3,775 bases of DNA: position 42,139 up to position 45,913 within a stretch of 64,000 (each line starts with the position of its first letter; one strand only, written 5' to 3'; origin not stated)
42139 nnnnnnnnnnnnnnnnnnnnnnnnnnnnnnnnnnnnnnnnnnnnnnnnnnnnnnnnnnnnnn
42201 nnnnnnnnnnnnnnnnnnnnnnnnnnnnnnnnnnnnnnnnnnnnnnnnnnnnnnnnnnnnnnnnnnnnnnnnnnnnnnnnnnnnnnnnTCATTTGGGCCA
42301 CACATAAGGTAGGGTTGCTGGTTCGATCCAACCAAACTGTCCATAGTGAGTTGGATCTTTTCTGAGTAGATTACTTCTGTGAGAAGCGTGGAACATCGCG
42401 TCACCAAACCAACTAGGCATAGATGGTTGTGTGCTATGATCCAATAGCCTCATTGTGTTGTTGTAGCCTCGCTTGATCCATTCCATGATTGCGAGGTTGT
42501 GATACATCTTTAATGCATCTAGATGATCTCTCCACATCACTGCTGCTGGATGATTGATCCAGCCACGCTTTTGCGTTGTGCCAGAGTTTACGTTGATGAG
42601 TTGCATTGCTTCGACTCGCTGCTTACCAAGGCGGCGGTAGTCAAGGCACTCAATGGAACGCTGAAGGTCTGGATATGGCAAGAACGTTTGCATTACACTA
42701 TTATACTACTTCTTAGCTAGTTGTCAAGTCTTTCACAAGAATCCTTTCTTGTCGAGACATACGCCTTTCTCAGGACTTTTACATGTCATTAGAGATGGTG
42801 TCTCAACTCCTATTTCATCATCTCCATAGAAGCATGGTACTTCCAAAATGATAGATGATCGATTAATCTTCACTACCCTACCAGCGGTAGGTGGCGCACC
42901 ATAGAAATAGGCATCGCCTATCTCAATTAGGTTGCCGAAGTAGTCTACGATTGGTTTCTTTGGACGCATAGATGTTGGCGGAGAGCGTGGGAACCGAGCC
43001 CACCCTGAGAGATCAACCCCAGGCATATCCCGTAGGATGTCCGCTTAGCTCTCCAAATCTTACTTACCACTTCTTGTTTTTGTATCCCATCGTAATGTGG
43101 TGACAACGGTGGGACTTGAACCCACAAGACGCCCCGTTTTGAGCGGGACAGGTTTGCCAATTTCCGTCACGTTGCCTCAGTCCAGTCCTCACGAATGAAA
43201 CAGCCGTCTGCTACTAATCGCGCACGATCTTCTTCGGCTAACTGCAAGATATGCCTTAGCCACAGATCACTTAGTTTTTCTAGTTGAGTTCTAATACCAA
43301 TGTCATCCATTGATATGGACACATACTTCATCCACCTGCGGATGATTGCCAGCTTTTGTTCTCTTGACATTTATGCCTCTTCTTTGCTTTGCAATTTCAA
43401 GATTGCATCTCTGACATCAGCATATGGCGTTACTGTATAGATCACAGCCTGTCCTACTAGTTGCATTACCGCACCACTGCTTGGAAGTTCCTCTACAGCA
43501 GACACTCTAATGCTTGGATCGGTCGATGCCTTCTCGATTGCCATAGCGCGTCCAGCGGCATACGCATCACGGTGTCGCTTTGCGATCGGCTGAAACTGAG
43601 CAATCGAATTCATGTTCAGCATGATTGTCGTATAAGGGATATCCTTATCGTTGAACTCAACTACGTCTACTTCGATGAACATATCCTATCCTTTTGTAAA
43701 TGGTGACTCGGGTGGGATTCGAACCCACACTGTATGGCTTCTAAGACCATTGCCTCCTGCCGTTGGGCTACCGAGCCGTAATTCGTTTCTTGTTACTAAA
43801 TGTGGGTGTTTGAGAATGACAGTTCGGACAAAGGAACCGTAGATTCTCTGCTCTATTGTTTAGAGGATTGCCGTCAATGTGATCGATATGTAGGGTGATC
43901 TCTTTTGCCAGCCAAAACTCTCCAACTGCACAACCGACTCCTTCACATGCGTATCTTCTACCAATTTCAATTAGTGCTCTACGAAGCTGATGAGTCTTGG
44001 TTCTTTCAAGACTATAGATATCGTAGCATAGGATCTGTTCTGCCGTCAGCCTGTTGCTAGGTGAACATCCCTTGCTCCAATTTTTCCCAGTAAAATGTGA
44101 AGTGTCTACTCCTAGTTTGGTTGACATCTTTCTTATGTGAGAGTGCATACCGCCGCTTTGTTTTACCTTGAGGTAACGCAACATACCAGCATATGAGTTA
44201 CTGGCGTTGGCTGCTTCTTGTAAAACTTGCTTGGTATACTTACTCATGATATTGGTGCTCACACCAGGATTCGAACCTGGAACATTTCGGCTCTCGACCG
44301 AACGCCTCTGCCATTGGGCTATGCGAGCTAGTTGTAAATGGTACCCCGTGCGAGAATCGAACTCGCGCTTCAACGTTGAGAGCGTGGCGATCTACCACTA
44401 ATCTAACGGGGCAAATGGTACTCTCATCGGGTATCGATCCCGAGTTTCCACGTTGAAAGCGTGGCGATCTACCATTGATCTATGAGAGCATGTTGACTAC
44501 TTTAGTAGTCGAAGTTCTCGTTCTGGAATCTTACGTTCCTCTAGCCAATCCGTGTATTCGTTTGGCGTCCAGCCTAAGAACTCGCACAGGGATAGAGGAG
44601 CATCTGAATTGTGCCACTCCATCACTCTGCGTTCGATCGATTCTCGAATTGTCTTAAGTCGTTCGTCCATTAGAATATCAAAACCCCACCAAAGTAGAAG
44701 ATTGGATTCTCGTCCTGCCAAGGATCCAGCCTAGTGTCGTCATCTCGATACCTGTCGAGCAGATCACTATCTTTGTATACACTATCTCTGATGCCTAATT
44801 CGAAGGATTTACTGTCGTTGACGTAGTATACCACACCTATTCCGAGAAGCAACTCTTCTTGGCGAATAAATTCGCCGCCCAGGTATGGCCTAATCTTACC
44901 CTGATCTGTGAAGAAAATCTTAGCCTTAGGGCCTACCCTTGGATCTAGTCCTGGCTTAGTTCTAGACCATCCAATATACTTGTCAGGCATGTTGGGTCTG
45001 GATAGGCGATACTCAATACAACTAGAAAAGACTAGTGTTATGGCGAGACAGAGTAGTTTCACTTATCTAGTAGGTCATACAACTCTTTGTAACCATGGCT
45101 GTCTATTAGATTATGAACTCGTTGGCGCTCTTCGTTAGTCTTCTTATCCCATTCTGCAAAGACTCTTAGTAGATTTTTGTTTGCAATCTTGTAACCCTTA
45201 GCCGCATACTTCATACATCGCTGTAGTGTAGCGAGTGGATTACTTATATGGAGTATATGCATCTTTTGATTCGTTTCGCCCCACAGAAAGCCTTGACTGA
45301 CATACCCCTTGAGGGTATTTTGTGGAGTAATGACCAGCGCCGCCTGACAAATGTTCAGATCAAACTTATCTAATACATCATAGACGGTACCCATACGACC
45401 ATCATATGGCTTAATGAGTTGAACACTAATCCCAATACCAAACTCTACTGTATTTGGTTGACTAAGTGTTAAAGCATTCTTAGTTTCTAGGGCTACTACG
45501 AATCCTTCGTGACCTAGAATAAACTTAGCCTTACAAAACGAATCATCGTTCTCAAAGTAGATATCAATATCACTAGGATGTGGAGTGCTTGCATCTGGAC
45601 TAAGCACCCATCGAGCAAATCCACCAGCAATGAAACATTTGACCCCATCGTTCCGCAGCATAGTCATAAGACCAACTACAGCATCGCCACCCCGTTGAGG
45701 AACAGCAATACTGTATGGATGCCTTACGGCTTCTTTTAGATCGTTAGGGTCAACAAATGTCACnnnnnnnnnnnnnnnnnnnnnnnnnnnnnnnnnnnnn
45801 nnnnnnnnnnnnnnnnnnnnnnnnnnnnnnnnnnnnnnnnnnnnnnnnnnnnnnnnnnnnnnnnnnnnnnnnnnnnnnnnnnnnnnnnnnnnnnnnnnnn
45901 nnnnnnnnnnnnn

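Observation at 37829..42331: Split Pnkp-like RNA-repair toolkit next to the tRNA island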

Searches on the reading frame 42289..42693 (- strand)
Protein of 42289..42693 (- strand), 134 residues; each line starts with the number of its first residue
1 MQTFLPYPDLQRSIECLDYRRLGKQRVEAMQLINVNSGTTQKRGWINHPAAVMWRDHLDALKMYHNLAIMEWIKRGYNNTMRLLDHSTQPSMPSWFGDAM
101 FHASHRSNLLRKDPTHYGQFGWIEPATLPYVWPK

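Call 4: search_protein_families(library=pfam, proteins=[window:42289-42693:-], max_evalue=0.01)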
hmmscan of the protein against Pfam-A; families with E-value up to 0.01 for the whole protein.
window:42289-42693:- (134 aa): 1 family
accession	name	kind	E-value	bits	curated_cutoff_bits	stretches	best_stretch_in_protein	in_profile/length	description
PF03013.19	Pyr_excise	-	2.2e-24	86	23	1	1-83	1-79/81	Pyrimidine dimer DNA glycosylase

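Call 5: search_protein_families(library=phrogs, proteins=[window:42289-42693:-], max_evalue=0.001)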
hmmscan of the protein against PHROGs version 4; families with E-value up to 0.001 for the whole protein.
window:42289-42693:- (134 aa): 0 families

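Call 6: search_protein_families(library=ncbifam, proteins=[window:42289-42693:-], max_evalue=0.01)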
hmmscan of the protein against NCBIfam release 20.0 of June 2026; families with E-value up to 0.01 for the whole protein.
window:42289-42693:- (134 aa): 1 family
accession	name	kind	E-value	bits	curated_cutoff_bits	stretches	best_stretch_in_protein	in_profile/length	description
NF038085.1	MSMEG_6728_fam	subfamily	6.6e-41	139.8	100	2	1-82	1-80/149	MSMEG_6728 family protein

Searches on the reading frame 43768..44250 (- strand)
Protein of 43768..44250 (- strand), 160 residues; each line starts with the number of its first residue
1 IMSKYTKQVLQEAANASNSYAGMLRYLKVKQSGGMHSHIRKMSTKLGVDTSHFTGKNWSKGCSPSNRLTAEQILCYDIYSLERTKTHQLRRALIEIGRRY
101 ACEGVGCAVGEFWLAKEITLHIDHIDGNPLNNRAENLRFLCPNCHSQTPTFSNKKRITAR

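Call 64: search_protein_families(library=pfam, proteins=[window:43768-44250:-], max_evalue=0.01)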
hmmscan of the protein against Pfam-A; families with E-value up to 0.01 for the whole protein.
window:43768-44250:- (160 aa): 2 families
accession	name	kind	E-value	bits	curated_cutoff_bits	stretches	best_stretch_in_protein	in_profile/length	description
PF13392.12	HNH_3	-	1.4e-06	28.3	24.8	1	120-139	19-38/46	HNH endonuclease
PF01844.29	HNH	-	0.0035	17.9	21.4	1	120-147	14-43/47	HNH endonuclease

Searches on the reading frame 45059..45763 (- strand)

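Call 20: search_protein_families(library=pfam, proteins=[window:45059-45763:-], max_evalue=0.001)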
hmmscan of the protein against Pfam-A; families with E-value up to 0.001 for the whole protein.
window:45059-45763:- (234 aa): 0 families

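Call 58: search_protein_families(library=phrogs, proteins=[window:45059-45763:-], max_evalue=0.00001)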
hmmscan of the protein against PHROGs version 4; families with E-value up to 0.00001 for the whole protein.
window:45059-45763:- (234 aa): 3 families
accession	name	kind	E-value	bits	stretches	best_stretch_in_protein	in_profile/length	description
phrog_4400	-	unknown function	7e-11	43.2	1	39-212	23-199/248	-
phrog_1614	-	DNA, RNA and nucleotide metabolism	4.4e-08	34.1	1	34-189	28-189/268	nucleotidyltransferase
phrog_27100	-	unknown function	2.9e-06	27.5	1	32-201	20-177/386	-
